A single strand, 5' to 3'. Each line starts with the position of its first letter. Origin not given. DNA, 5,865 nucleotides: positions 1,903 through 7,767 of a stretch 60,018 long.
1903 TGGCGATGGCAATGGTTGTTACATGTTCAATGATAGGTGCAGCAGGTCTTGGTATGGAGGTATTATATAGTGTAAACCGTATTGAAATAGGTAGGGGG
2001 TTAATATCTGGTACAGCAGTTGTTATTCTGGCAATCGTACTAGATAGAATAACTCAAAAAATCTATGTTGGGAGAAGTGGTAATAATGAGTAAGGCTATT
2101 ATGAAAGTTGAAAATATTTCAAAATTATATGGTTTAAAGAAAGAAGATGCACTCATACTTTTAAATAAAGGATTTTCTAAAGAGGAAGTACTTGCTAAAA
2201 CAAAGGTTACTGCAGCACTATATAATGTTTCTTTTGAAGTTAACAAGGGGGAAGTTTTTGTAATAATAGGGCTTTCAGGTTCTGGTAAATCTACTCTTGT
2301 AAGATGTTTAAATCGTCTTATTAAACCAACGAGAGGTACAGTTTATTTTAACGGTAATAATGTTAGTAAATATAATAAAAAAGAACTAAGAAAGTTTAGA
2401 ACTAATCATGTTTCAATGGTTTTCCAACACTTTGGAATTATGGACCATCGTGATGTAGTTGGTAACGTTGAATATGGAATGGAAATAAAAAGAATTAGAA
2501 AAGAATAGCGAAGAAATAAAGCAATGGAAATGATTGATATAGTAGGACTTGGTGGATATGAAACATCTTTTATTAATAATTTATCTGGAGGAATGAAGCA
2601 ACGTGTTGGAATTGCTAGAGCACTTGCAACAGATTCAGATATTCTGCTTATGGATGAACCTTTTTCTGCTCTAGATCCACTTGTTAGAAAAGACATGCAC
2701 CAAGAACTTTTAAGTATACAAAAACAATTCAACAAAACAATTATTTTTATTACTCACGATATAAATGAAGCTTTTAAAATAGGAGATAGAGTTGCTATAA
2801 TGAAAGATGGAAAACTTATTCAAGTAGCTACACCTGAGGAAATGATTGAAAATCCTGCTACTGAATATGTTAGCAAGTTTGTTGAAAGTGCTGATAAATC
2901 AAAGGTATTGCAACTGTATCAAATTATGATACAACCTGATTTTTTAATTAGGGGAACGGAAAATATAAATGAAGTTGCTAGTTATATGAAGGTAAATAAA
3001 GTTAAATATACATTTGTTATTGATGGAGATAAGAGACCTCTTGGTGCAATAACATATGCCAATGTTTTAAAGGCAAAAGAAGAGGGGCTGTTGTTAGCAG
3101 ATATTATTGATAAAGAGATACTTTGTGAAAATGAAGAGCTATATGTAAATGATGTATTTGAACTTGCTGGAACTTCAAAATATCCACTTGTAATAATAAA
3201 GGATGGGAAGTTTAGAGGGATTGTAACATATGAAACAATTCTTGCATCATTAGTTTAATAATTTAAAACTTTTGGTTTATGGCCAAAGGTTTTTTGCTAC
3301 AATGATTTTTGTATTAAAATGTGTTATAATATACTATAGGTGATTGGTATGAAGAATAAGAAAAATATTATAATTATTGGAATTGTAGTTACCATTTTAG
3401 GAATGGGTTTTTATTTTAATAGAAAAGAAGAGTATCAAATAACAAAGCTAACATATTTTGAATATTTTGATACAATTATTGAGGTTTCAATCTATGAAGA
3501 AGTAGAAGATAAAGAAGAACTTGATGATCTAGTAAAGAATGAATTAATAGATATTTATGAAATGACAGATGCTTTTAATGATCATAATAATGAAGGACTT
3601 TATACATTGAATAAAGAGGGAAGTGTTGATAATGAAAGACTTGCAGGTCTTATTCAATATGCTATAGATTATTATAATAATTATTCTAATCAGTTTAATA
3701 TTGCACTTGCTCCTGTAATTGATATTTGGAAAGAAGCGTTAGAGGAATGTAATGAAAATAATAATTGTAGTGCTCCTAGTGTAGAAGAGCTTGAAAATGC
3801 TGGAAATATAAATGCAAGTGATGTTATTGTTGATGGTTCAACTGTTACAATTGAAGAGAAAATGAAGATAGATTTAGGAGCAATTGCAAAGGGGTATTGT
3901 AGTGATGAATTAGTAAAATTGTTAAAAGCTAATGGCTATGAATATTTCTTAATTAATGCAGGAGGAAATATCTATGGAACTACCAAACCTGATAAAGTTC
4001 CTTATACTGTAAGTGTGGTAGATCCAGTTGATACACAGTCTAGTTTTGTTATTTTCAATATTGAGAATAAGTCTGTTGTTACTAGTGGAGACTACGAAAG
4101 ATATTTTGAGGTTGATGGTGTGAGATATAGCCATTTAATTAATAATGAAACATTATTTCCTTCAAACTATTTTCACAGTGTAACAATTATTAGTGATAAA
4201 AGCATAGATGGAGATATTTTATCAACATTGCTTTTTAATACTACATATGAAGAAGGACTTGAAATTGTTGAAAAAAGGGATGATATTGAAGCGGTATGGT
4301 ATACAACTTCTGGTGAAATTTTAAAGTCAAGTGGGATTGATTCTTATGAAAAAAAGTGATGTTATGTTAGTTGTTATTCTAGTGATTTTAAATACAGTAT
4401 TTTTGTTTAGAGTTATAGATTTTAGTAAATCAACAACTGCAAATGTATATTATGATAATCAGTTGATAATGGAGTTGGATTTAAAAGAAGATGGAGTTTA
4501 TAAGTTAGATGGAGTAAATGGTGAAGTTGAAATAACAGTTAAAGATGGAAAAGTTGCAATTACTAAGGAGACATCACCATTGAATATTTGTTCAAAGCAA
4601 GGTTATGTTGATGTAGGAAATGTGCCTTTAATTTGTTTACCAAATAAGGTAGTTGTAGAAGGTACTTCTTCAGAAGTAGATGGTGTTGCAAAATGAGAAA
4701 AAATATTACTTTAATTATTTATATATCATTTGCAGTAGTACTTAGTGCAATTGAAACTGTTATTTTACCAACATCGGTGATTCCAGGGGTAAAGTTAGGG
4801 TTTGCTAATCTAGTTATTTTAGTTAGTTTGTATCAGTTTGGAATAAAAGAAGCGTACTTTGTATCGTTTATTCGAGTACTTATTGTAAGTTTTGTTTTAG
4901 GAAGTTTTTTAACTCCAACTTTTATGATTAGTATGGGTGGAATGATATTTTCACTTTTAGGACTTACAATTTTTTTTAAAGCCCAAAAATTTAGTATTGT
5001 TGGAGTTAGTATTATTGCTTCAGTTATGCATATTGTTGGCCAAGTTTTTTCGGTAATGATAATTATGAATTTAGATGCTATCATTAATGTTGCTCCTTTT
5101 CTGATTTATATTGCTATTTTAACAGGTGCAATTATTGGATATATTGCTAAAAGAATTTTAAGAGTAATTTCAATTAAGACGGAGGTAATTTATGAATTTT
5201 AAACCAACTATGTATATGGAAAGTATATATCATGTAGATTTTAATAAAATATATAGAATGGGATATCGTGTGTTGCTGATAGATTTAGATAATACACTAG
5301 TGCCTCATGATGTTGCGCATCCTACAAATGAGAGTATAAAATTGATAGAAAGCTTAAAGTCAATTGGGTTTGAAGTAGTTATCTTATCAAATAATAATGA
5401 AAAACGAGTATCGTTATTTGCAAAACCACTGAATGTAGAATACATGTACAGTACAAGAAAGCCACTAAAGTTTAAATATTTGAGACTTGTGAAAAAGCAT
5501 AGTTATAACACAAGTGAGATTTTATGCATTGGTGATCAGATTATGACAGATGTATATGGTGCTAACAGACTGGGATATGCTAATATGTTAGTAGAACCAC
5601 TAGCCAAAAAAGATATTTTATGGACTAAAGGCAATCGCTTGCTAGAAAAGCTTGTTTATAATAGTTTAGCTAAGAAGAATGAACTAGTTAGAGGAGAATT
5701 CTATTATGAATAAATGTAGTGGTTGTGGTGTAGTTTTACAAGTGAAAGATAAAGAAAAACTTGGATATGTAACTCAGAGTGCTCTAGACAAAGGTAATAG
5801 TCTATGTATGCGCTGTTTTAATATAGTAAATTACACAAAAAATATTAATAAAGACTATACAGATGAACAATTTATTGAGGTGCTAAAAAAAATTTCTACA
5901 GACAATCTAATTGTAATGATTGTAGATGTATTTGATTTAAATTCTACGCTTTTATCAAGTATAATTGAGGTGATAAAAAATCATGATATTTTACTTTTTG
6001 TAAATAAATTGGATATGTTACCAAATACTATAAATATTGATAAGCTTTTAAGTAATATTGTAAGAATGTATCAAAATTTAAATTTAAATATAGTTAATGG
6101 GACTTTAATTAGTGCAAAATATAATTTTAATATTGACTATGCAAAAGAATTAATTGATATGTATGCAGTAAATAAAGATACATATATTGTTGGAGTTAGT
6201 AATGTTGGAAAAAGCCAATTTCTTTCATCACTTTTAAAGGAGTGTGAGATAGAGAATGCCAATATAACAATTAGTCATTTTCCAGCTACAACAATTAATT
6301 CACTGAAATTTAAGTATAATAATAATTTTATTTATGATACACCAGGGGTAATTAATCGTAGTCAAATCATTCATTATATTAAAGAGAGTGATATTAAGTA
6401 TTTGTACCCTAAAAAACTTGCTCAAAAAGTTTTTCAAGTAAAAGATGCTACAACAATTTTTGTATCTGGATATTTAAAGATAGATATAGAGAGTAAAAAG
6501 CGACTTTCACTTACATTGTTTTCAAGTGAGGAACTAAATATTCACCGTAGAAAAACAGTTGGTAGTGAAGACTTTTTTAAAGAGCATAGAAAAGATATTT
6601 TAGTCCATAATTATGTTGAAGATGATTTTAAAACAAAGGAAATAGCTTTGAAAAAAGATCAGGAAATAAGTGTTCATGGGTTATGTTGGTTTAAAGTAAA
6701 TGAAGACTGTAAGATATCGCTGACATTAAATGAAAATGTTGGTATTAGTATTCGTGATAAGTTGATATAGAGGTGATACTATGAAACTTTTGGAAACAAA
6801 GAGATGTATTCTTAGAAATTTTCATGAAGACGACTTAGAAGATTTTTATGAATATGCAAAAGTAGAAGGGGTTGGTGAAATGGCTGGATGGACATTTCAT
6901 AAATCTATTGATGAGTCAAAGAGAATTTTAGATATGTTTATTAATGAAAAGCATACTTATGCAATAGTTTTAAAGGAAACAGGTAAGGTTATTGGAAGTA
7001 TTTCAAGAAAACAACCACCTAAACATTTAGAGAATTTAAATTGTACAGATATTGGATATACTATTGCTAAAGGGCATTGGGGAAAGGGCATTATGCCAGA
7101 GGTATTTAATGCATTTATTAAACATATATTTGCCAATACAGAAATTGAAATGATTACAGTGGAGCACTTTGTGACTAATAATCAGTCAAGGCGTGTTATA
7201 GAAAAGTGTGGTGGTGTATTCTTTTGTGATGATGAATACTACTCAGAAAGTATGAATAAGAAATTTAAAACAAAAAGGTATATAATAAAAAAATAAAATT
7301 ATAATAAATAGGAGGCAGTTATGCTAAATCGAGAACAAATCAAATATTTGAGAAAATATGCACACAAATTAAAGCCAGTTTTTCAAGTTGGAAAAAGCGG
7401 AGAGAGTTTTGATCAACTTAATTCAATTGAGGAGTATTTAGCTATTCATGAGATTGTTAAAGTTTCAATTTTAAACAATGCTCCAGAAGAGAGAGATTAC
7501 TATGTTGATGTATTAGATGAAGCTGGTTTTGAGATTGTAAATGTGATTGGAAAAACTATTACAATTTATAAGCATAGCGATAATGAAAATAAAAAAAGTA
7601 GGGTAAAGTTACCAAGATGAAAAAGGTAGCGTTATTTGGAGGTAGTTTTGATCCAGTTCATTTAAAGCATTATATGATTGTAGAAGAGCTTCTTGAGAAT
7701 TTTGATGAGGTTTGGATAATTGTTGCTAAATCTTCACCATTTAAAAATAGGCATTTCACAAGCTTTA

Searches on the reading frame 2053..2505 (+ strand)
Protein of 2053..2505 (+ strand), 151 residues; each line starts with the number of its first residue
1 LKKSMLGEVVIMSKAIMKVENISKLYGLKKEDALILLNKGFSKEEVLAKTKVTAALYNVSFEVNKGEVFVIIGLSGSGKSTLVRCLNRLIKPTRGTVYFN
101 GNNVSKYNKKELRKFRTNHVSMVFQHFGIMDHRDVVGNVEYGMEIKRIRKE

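Call 68: search_protein_families(library=pfam, proteins=[window:2053-2505:+], max_evalue=0.001)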
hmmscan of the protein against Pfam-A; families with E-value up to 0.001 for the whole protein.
window:2053-2505:+ (151 aa): 3 families
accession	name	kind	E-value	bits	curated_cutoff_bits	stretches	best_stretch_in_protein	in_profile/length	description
PF00005.33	ABC_tran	-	3.4e-18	67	25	1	57-148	2-88/137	ABC transporter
PF13555.12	AAA_29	-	4.3e-06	26.8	27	1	60-100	16-55/61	P-loop containing region of AAA domain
PF13191.12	AAA_16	-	3.6e-05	24.8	32.6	1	63-103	19-60/167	AAA ATPase domain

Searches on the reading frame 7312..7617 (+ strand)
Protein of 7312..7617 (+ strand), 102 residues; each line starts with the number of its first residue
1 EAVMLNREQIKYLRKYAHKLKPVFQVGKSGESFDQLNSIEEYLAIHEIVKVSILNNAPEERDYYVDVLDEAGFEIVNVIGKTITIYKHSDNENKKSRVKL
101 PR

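Call 68: search_protein_families(library=pfam, proteins=[window:7312-7617:+], max_evalue=0.001)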
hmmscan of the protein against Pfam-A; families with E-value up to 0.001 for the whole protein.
window:7312-7617:+ (102 aa): 1 family
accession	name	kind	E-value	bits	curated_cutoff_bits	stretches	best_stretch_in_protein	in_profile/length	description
PF01985.26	CRS1_YhbY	-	1e-19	71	27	1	5-87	1-84/84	CRS1 / YhbY (CRM) domain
